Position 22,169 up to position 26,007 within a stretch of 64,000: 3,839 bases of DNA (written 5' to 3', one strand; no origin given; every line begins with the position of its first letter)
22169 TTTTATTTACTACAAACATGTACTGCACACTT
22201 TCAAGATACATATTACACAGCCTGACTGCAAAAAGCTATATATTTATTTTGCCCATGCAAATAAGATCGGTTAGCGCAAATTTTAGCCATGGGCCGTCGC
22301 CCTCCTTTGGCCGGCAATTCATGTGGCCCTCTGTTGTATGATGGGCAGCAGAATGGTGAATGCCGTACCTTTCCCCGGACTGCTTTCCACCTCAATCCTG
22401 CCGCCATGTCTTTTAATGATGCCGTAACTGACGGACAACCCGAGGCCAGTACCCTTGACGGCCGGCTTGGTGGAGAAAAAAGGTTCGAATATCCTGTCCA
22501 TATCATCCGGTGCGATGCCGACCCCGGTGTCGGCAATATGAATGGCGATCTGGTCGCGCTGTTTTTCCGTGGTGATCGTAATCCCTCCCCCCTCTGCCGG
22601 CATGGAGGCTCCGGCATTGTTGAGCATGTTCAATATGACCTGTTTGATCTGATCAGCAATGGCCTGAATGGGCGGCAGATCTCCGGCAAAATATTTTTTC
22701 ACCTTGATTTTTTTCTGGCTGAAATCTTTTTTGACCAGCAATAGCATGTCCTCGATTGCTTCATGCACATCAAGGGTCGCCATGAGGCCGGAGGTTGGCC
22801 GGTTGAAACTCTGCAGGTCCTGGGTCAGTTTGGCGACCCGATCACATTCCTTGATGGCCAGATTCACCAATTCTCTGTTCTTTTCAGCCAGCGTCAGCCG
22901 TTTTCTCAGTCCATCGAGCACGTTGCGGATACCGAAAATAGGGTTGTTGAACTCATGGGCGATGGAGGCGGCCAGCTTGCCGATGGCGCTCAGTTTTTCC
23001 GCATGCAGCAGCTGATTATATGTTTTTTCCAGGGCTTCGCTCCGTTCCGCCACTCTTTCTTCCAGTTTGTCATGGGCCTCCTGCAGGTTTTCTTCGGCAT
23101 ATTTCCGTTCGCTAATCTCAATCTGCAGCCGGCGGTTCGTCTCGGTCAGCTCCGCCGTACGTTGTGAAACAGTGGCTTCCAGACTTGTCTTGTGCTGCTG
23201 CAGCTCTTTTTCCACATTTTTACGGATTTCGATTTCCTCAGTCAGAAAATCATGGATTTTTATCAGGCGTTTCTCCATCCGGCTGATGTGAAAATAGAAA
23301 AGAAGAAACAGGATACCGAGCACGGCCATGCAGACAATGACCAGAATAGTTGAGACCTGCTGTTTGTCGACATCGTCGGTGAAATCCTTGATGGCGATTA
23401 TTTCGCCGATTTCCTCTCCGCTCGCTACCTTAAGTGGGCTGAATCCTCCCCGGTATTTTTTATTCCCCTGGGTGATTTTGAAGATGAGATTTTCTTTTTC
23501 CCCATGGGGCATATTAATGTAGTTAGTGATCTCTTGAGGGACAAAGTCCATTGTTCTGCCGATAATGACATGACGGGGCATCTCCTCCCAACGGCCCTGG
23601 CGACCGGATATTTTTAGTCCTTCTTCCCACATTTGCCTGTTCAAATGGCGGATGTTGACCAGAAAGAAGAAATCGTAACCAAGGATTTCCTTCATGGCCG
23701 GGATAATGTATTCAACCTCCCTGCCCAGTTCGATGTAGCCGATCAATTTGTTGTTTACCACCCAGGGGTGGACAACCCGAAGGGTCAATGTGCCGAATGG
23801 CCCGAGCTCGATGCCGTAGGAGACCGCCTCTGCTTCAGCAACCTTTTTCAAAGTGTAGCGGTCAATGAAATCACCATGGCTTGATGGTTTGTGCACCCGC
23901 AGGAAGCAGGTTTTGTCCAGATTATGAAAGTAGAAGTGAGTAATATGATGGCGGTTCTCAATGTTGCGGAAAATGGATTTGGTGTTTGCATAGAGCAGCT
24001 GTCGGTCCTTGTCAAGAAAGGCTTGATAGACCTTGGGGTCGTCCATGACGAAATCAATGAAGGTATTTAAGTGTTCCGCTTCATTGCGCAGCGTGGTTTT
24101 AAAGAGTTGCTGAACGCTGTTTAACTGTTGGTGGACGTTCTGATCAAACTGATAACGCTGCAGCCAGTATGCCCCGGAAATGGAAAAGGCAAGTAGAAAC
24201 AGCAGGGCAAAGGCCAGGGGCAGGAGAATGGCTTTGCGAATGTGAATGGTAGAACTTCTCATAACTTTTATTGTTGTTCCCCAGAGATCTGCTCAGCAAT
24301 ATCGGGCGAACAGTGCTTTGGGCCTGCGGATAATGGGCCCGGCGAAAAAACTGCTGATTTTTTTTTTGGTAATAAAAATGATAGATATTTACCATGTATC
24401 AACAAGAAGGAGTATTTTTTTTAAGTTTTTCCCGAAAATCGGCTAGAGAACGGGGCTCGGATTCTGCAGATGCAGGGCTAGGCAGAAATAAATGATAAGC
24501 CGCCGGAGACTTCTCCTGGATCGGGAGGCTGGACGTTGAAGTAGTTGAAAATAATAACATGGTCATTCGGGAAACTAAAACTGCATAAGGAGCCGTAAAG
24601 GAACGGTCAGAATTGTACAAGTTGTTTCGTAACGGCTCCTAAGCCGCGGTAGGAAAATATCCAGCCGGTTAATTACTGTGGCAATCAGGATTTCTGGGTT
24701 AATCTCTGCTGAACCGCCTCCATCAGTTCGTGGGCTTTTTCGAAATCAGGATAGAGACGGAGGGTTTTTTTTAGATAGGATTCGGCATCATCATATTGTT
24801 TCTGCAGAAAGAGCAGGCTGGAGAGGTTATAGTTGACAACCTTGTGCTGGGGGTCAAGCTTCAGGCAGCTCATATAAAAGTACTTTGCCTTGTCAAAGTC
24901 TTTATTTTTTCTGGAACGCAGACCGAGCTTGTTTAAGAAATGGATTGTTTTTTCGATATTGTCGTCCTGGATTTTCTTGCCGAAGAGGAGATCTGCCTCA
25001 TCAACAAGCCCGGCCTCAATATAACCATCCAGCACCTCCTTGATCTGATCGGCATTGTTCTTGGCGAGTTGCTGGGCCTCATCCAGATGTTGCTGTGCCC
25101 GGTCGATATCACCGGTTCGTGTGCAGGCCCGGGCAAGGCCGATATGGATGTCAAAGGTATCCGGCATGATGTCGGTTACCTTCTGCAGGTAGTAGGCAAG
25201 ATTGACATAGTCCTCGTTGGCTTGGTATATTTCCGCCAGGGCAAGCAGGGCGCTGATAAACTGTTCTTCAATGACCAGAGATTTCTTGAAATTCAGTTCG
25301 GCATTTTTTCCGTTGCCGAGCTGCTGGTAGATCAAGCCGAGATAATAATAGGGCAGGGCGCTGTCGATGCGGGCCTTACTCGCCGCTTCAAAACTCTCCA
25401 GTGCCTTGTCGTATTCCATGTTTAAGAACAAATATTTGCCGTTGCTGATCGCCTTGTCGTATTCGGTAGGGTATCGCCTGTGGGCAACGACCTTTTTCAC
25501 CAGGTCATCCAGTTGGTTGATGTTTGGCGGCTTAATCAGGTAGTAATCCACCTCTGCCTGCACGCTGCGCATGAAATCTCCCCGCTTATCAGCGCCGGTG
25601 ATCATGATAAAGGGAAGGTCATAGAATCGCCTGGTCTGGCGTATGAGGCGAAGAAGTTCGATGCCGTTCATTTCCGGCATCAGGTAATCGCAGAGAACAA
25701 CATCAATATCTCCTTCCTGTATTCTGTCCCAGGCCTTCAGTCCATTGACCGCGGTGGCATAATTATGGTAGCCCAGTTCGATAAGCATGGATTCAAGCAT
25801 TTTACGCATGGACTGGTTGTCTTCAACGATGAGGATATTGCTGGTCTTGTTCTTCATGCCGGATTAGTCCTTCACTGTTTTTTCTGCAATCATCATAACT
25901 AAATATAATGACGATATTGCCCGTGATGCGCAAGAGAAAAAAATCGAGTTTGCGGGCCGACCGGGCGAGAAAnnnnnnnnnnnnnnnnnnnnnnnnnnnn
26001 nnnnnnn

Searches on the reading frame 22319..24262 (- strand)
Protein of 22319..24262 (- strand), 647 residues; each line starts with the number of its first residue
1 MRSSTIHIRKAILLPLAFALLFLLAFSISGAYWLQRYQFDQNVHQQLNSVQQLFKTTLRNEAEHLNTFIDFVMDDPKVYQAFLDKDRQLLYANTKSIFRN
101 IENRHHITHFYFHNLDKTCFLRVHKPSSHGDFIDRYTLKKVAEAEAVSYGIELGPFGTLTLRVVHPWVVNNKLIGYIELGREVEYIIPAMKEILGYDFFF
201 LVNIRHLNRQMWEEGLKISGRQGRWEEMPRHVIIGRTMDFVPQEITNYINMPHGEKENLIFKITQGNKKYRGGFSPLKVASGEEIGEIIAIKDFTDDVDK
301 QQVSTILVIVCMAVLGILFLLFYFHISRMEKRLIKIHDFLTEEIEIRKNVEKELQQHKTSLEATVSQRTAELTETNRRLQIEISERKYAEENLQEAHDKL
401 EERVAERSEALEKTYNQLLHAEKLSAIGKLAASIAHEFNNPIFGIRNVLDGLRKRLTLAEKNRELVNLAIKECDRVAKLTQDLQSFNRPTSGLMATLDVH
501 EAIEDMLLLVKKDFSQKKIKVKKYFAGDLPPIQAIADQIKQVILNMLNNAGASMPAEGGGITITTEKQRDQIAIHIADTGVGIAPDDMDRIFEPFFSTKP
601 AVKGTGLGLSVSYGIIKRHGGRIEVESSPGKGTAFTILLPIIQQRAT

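Call 65: search_protein_families(library=pfam, proteins=[window:22319-24262:-], max_evalue=0.00001)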
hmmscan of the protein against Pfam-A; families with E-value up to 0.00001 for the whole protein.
window:22319-24262:- (647 aa): 3 families
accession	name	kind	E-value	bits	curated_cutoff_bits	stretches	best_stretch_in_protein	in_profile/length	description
PF02518.31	HATPase_c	-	2.8e-26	92.6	26.4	1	536-641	3-109/111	Histidine kinase-, DNA gyrase B-, and HSP90-like ATPase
PF14827.12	dCache_3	-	4e-15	56.5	25.7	1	42-203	3-164/239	Double sensory domain of two-component sensor kinase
PF00512.31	HisKA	-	2.5e-10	40.7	26.9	1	428-492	3-66/66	His Kinase A (phospho-acceptor) domain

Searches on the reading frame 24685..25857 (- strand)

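Call 65: search_protein_families(library=pfam, proteins=[window:24685-25857:-], max_evalue=0.00001)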
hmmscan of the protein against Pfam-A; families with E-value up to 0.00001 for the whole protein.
window:24685-25857:- (390 aa): 12 families
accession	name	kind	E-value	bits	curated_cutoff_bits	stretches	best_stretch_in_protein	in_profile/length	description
PF00072.30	Response_reg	-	4.3e-25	88.5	30.2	1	8-120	1-110/111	Response regulator receiver domain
PF07719.23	TPR_2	-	1.7e-19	68.7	27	0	342-371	4-33/34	Tetratricopeptide repeat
PF14559.12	TPR_19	-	1.2e-17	64.4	25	2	317-380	3-66/68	Tetratricopeptide repeat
PF00515.34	TPR_1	-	5.6e-15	54.9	27.8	0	348-372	10-34/34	Tetratricopeptide repeat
PF13424.12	TPR_12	-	1.4e-13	51.3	30.1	0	202-266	4-76/77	Tetratricopeptide repeat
PF13181.12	TPR_8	-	3.2e-13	49.1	25.7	0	342-371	4-33/34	Tetratricopeptide repeat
PF13428.12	TPR_14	-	2e-11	43.8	23.5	0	236-269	2-35/44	Tetratricopeptide repeat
PF13432.12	TPR_16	-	1.9e-09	38.2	32.7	0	332-371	24-63/65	Tetratricopeptide repeat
PF13431.12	TPR_17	-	5.9e-09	35.9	24.4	0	327-359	1-33/34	Tetratricopeptide repeat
PF12895.13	ANAPC3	-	1.2e-07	32.4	27.2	0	312-365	30-82/82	Anaphase-promoting complex, cyclosome, subunit 3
PF13176.12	TPR_7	-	6.1e-07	29.5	27.9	0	203-227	1-25/36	Tetratricopeptide repeat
PF13374.12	TPR_10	-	6.2e-06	26.5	27.5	0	344-369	7-32/42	Tetratricopeptide repeat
